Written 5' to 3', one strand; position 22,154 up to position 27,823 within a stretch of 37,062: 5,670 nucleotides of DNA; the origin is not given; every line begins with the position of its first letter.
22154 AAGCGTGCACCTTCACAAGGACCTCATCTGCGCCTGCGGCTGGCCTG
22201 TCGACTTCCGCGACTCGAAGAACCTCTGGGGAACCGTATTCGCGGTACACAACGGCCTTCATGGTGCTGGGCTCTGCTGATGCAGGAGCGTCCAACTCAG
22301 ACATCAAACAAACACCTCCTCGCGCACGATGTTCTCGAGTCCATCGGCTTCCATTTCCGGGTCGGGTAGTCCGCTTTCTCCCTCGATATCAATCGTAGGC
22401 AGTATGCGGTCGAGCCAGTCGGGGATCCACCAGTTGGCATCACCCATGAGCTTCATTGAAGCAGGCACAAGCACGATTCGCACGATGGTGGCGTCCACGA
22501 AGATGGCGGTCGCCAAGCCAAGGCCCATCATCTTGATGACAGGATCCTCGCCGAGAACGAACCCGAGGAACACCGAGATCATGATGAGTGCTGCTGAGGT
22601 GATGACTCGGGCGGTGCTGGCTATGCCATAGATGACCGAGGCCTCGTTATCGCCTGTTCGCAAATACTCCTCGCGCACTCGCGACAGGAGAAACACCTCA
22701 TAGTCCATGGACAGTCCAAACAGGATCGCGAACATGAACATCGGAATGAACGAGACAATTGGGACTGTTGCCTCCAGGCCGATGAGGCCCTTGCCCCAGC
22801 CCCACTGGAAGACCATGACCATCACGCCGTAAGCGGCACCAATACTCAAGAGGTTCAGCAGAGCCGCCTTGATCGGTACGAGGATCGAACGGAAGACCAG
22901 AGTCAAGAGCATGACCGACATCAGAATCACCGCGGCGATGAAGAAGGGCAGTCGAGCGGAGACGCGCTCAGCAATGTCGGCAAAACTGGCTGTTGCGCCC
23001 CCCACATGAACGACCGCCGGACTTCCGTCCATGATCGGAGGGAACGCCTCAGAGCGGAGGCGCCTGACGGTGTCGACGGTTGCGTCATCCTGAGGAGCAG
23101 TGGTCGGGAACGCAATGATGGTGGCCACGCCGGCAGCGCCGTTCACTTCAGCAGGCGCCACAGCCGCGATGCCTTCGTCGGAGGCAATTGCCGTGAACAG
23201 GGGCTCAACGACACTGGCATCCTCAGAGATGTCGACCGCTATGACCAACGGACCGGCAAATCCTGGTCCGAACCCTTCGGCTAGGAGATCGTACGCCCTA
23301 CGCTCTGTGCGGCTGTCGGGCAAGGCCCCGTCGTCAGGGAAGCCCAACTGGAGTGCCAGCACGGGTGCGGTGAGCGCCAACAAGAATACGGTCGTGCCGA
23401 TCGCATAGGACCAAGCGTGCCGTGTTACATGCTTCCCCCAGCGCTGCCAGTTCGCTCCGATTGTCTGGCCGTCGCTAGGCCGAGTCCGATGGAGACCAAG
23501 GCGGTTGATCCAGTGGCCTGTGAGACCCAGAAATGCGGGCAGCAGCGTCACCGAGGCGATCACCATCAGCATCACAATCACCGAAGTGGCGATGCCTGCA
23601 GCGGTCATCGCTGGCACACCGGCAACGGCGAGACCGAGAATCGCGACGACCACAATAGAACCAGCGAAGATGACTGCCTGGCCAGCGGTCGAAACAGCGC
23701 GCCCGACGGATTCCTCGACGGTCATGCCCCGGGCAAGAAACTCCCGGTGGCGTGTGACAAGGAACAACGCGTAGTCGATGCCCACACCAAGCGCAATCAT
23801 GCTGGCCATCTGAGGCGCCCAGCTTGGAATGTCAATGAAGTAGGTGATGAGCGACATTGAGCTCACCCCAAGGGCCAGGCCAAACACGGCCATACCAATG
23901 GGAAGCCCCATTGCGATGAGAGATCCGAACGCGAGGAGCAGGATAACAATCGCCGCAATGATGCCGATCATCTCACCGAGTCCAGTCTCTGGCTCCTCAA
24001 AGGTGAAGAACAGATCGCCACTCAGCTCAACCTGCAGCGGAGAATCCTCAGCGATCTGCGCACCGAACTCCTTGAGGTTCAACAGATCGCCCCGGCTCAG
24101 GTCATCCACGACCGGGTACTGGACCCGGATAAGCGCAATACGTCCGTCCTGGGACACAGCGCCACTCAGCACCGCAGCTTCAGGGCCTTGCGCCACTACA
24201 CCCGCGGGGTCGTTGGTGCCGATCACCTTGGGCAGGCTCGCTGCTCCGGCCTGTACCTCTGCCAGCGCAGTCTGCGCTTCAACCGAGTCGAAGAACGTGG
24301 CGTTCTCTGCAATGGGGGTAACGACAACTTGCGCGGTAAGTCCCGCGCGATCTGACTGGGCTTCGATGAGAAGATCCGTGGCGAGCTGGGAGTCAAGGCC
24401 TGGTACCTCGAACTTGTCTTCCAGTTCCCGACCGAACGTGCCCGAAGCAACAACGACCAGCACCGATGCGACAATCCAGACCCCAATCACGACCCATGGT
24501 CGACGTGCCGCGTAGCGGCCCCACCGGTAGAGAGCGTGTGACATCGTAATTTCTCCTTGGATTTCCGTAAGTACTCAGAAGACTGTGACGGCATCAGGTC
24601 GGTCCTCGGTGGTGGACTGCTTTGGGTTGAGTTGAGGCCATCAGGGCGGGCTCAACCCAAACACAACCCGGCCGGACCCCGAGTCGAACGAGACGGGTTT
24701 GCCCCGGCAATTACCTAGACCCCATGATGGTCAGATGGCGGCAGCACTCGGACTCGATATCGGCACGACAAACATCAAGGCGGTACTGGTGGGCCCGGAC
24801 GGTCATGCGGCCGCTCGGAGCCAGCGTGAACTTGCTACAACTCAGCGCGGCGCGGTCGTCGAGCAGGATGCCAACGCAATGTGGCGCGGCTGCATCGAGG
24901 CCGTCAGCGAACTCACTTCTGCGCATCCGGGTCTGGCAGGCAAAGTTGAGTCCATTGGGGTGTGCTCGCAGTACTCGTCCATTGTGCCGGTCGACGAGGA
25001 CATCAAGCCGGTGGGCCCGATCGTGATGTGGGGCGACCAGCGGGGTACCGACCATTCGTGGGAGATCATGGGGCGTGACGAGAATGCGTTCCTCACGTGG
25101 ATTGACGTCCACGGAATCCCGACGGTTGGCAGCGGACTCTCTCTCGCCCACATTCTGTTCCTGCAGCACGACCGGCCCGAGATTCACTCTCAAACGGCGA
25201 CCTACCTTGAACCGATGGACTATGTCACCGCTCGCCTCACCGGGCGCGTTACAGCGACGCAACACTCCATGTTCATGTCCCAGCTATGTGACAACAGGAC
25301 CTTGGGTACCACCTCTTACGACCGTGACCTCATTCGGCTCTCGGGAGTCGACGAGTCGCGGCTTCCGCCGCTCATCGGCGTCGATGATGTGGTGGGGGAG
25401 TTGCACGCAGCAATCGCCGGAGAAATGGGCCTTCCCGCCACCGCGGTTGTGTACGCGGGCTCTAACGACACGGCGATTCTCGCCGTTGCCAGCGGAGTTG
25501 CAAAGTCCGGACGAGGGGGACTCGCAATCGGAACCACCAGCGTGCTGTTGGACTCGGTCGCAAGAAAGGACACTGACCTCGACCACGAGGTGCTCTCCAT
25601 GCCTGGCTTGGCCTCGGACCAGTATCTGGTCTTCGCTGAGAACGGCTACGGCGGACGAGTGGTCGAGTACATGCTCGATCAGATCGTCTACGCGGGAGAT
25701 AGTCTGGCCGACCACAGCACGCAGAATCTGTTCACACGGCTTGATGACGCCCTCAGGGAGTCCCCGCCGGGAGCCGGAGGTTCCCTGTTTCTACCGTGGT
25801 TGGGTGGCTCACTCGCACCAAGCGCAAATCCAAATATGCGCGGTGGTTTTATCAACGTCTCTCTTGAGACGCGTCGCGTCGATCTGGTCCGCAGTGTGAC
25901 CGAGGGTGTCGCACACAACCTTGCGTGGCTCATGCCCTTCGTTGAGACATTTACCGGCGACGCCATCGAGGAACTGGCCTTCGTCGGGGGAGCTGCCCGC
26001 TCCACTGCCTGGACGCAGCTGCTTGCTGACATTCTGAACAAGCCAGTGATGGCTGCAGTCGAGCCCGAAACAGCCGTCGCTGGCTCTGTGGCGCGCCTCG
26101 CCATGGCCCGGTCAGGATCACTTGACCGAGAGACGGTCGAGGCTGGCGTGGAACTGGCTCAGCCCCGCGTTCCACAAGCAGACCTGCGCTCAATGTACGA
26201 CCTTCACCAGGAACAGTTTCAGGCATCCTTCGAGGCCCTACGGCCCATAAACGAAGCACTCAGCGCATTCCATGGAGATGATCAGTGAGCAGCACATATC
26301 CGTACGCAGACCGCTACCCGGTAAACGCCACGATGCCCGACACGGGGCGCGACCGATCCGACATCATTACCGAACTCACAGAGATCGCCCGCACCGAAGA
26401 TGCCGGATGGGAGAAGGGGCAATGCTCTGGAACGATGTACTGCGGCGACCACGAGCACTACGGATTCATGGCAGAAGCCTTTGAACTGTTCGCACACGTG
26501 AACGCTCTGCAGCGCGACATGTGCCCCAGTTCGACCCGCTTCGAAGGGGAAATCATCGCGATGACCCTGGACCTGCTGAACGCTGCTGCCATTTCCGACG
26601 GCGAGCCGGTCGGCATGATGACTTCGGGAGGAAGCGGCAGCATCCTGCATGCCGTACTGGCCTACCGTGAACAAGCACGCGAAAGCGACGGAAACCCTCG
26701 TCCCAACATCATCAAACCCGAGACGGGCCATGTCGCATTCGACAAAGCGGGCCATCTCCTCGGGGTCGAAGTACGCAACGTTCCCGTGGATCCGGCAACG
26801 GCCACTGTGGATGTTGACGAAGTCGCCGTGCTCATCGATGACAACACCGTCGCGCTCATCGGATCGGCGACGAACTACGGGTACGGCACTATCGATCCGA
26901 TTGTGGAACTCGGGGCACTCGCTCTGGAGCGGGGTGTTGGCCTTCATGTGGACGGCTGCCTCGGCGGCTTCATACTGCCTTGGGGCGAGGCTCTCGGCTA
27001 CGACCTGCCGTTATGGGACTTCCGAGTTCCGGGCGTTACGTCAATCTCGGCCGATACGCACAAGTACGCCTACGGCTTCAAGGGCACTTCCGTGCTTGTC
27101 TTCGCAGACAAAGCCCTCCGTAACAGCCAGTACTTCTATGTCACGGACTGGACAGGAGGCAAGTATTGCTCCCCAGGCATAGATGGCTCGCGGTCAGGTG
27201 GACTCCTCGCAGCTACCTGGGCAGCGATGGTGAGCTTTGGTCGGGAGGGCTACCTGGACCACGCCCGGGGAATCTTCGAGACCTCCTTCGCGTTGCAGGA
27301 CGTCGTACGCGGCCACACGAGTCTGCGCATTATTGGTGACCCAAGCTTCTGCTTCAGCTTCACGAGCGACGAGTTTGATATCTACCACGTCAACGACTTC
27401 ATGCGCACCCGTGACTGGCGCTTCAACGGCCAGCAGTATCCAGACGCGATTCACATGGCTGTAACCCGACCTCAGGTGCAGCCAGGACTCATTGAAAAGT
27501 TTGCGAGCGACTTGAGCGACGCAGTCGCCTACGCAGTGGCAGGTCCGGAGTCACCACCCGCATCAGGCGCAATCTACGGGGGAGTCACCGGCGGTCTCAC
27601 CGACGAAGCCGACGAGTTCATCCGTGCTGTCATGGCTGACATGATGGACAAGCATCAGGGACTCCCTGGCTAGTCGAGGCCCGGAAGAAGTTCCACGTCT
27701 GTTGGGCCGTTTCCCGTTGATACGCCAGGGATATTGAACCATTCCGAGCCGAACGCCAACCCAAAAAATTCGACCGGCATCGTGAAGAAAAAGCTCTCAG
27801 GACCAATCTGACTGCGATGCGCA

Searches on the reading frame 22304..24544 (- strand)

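Call 20: search_protein_families(library=pfam, proteins=[window:22304-24544:-], max_evalue=0.001)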
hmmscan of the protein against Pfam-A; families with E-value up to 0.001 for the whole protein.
window:22304-24544:- (746 aa): 1 family
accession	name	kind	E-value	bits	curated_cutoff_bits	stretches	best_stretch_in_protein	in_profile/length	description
PF03176.21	MMPL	-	6.9e-72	242.6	20.5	2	54-375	11-328/333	MMPL family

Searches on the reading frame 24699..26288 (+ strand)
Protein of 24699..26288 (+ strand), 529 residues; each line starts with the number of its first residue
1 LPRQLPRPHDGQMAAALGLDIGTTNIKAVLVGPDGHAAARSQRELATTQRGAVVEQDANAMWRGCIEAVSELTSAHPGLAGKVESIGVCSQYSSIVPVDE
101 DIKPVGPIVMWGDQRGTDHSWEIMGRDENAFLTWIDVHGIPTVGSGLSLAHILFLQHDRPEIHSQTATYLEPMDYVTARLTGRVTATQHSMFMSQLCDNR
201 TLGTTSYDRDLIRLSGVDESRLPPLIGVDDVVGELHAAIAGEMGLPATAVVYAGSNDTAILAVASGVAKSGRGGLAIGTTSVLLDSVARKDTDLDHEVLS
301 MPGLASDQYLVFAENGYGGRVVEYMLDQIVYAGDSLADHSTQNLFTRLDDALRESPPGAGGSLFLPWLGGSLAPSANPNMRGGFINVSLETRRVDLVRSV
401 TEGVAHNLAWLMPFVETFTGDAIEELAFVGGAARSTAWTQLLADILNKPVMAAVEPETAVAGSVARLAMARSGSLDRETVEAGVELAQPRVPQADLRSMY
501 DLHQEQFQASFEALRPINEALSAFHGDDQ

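Call 20: search_protein_families(library=pfam, proteins=[window:24699-26288:+], max_evalue=0.001)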
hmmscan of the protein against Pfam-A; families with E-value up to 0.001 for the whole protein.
window:24699-26288:+ (529 aa): 2 families
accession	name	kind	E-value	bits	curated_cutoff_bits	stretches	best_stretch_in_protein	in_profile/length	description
PF00370.27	FGGY_N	-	1.9e-31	109.9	28.8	1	16-260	2-241/245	FGGY family of carbohydrate kinases, N-terminal domain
PF02782.22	FGGY_C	-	9.7e-24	84.7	27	1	278-470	6-197/198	FGGY family of carbohydrate kinases, C-terminal domain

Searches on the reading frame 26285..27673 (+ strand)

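Call 37: search_protein_families(library=pfam, proteins=[window:26285-27673:+], max_evalue=0.001)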
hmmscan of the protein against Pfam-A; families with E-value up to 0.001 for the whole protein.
window:26285-27673:+ (462 aa): 2 families
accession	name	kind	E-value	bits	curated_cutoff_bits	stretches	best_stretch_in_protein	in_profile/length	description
PF00282.25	Pyridoxal_deC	-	9.8e-21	74.3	27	1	13-353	8-365/375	Pyridoxal-dependent decarboxylase conserved domain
PF00266.25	Aminotran_5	-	1.9e-06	27.5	21.5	1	113-279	67-219/371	Aminotransferase class-V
